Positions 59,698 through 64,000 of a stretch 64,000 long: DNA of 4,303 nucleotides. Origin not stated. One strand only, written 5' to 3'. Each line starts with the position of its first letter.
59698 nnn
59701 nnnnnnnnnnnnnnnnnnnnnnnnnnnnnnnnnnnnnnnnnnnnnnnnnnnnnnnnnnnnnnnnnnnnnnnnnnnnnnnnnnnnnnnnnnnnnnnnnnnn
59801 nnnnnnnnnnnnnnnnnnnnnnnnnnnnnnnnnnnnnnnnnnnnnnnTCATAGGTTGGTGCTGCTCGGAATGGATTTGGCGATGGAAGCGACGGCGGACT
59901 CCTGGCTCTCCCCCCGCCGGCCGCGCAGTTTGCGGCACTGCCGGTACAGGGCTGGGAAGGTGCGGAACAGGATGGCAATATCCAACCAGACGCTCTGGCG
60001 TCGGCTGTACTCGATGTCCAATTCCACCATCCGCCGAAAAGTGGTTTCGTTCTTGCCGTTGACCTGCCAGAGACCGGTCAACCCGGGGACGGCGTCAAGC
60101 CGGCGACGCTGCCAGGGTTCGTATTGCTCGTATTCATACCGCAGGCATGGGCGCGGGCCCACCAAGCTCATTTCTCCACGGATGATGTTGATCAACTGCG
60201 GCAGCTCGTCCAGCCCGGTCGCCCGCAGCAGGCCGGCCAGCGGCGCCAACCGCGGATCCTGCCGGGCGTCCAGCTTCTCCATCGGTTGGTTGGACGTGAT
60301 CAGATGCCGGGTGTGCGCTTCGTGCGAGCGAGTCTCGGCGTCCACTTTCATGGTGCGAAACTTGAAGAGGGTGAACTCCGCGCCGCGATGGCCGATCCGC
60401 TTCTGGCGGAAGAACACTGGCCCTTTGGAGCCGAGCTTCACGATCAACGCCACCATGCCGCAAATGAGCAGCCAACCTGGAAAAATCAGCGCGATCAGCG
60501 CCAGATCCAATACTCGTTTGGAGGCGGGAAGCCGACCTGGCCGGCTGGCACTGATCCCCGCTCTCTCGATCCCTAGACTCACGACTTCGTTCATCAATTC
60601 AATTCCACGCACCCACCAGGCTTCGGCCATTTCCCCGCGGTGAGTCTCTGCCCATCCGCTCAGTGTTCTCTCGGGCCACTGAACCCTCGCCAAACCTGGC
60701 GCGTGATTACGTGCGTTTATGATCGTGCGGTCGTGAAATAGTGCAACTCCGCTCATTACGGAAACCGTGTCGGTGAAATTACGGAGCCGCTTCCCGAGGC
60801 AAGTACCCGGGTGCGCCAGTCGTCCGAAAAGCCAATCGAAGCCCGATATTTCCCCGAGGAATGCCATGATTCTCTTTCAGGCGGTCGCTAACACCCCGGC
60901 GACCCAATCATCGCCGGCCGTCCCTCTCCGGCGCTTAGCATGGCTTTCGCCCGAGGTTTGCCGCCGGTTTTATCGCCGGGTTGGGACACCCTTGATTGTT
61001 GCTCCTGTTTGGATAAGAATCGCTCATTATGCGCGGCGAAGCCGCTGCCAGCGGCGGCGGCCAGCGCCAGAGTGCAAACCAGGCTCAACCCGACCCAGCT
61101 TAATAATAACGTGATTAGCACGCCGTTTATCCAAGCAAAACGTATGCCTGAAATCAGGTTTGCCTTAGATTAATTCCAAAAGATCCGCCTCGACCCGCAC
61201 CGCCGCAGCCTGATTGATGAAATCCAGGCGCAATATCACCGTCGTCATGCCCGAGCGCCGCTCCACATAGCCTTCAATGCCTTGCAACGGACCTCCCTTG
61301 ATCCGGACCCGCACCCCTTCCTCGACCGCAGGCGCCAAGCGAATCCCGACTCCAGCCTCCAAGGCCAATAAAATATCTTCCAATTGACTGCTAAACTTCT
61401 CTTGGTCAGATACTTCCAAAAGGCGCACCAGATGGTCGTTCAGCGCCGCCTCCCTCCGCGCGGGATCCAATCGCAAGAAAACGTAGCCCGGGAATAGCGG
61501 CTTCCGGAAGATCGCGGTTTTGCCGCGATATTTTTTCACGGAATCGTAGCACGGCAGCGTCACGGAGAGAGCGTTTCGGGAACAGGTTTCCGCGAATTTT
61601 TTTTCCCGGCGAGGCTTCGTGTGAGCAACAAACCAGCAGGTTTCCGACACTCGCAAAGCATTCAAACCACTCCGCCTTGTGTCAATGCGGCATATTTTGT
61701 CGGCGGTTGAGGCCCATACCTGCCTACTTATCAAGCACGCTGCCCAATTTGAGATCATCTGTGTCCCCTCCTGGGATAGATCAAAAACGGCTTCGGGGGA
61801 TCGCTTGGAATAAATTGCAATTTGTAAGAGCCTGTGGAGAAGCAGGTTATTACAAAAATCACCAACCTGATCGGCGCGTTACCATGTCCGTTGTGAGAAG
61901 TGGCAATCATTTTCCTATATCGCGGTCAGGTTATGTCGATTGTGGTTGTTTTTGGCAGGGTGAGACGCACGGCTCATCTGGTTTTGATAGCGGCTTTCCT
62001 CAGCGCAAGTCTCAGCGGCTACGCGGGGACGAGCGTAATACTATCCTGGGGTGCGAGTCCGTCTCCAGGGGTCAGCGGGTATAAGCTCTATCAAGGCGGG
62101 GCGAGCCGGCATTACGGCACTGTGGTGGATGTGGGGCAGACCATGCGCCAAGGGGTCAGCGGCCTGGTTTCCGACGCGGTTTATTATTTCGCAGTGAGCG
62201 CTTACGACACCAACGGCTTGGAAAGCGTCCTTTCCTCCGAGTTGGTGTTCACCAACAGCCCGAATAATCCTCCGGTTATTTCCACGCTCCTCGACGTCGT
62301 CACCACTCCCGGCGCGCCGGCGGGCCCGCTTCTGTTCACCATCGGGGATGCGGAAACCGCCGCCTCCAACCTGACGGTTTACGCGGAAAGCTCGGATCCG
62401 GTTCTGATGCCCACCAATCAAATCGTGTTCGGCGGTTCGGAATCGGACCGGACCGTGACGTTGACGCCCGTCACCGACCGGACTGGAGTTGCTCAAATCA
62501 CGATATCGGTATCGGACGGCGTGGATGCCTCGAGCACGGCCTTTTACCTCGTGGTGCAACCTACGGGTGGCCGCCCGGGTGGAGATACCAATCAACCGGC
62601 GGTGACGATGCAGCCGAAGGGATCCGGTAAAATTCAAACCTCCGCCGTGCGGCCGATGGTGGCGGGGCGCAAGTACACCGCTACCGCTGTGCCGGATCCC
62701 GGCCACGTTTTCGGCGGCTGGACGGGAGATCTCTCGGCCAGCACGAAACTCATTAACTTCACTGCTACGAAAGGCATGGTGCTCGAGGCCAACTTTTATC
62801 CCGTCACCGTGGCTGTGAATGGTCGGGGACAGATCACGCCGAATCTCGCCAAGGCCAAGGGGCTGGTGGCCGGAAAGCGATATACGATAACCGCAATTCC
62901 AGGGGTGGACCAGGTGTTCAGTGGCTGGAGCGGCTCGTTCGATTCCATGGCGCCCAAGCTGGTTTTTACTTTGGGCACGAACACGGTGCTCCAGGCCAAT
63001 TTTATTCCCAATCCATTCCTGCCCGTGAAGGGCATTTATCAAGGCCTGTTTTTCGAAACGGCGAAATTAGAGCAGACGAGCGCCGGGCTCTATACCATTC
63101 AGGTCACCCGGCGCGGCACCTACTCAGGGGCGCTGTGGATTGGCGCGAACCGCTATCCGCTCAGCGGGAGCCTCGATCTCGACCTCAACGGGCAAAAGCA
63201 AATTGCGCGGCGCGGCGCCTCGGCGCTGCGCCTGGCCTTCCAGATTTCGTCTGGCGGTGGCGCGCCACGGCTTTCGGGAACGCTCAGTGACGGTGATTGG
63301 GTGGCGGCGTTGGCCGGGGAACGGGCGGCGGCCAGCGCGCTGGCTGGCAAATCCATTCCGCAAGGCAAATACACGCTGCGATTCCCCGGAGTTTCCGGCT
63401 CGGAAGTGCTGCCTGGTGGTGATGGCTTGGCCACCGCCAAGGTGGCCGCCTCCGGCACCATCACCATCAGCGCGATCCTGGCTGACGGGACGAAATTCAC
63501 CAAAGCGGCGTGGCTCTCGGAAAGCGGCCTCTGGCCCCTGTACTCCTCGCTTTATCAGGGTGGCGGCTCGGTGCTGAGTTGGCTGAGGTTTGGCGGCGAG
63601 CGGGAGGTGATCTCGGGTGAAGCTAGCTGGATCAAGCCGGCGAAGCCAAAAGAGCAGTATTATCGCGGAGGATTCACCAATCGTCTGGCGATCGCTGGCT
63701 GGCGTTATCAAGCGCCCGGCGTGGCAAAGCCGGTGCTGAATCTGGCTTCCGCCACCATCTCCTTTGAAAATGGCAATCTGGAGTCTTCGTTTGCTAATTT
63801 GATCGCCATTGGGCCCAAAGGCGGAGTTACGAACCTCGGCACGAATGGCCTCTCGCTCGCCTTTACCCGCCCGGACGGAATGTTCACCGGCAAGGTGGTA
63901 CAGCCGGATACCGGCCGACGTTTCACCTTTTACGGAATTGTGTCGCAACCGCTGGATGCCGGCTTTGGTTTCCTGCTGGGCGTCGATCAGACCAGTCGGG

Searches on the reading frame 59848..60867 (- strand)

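Call 71: search_protein_families(library=pfam, proteins=[window:59848-60867:-], max_evalue=0.0001)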
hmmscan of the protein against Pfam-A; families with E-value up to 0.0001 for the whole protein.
window:59848-60867:- (339 aa): 1 family
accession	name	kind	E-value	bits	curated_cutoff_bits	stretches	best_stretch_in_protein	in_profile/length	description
PF02397.22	Bac_transf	-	1.5e-55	188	27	1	117-307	1-177/179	Bacterial sugar transferase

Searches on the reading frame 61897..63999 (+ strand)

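Call 71: search_protein_families(library=pfam, proteins=[window:61897-63999:+], max_evalue=0.0001)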
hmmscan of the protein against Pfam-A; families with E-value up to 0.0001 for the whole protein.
window:61897-63999:+ (701 aa): 1 family
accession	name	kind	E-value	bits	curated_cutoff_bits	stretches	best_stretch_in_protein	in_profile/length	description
PF18998.6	Flg_new_2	-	3.9e-15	56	23.6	2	236-301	3-70/73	Divergent InlB B-repeat domain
